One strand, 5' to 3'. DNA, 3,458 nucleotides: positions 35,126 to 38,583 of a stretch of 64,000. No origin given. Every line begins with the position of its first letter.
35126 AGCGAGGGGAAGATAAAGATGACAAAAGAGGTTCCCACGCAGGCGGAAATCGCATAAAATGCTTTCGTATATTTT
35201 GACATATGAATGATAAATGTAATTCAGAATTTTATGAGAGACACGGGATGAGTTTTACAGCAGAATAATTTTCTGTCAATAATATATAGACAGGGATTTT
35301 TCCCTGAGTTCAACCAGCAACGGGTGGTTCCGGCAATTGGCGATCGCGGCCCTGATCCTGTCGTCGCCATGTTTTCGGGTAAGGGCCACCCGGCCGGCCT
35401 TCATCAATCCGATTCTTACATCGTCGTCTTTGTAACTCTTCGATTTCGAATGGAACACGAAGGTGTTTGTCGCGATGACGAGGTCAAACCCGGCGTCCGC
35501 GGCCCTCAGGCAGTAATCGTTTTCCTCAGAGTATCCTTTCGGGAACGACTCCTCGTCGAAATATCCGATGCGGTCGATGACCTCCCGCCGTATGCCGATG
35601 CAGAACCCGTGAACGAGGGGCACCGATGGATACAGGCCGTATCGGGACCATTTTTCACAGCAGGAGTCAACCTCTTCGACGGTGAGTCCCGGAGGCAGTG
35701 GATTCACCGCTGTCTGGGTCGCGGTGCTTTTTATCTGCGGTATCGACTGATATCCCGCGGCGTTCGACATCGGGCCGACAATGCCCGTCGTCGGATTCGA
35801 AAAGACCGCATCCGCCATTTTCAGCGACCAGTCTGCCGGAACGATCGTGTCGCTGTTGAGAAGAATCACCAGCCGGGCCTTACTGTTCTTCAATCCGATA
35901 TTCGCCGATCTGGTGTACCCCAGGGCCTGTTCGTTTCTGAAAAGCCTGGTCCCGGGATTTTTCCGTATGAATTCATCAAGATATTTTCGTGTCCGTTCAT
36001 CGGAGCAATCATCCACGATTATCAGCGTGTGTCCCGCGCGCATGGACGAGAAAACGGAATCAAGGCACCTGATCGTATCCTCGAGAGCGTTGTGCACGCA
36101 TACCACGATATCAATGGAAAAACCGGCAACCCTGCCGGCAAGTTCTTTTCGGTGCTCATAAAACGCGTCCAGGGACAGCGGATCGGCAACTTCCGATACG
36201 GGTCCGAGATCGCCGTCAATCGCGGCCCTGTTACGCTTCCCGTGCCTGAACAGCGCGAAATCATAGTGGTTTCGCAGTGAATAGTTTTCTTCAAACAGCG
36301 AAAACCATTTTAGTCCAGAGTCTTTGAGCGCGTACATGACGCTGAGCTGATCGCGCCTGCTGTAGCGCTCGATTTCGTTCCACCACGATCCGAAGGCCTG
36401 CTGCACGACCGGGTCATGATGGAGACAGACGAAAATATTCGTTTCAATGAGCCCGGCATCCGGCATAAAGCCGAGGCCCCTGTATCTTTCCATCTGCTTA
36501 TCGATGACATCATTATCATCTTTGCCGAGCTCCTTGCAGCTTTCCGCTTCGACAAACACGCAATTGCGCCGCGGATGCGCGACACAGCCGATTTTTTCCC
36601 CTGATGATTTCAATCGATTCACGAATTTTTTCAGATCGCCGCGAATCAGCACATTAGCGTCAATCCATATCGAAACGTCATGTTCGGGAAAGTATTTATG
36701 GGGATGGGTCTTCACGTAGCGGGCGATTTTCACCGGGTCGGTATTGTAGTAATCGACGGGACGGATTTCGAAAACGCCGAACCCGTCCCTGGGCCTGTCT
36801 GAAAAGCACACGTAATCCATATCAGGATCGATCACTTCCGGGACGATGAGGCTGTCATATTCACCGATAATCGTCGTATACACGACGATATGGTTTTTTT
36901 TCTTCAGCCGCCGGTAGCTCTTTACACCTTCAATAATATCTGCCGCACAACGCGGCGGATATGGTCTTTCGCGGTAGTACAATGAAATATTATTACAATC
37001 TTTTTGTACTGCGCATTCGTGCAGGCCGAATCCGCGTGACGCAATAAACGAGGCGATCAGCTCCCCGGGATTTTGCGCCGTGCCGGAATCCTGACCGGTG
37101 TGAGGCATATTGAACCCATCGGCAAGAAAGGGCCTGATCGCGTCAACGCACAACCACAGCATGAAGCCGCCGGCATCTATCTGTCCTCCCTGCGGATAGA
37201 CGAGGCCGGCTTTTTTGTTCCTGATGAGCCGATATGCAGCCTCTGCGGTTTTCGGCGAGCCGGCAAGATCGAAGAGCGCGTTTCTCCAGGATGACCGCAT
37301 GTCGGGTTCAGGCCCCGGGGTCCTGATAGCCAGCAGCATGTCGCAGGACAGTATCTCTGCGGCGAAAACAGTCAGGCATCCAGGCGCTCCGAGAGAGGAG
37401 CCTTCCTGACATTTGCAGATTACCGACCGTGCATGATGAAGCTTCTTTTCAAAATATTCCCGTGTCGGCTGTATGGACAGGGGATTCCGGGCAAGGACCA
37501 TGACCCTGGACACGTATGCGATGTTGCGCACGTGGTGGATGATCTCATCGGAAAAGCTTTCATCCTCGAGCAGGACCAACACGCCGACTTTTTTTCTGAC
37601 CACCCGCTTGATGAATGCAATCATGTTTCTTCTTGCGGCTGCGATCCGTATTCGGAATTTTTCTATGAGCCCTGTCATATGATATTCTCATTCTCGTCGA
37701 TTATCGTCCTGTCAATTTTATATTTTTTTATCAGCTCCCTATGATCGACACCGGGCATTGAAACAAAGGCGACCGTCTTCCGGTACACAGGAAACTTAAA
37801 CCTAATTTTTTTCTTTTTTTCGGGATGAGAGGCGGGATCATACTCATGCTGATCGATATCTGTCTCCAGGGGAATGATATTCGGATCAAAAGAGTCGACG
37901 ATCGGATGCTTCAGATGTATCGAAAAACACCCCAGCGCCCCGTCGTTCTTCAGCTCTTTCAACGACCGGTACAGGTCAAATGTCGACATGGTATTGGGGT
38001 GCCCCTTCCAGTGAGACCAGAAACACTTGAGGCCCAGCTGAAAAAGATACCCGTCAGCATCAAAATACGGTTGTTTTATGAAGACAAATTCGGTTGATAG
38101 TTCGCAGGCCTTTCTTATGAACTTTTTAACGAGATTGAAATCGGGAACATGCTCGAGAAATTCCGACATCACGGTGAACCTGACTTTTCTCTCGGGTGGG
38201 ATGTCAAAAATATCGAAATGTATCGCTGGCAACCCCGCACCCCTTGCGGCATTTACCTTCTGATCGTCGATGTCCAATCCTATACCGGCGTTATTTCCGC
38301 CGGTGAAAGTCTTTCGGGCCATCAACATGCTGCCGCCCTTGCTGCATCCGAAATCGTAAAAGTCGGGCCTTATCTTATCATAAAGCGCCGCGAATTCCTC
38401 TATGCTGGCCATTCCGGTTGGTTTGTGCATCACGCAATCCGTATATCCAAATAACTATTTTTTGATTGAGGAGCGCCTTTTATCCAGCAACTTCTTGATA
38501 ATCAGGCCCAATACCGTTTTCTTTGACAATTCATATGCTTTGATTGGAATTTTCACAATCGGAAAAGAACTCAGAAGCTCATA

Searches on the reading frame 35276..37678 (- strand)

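Call 8: search_protein_families(library=pfam, proteins=[window:35276-37678:-], max_evalue=0.001)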
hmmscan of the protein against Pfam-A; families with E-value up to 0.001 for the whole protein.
window:35276-37678:- (800 aa): 4 families
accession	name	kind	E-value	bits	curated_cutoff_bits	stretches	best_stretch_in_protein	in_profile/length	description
PF00535.33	Glycos_transf_2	-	3.9e-20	72.9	23.3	1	524-703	2-166/168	Glycosyl transferase family 2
PF04765.19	TOD1_MUCI70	-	5.1e-17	62.6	21.4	1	315-452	142-287/314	TOD1/MUCI70, glycosyltransferase-like domain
PF13641.12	Glyco_tranf_2_3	-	1.5e-10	41.9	27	1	525-748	6-216/230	Glycosyltransferase like family 2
PF13632.12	Glyco_trans_2_3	-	6.2e-05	23.3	27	1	604-750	2-130/198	Glycosyl transferase family group 2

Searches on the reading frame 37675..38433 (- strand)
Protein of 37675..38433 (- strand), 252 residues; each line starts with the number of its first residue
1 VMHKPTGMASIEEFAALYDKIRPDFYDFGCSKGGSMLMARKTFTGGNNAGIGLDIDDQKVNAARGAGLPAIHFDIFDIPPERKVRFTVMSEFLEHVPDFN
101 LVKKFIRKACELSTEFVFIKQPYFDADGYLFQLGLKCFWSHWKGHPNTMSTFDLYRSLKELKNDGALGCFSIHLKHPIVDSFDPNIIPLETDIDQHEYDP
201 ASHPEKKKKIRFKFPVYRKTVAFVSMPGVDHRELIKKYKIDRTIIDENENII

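Call 11: search_protein_families(library=pfam, proteins=[window:37675-38433:-], max_evalue=0.001)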
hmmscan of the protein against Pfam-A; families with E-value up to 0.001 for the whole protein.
window:37675-38433:- (252 aa): 1 family
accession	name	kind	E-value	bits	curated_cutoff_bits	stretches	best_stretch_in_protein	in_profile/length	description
PF13489.12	Methyltransf_23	-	0.0002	21.6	27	1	18-156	19-152/164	Methyltransferase domain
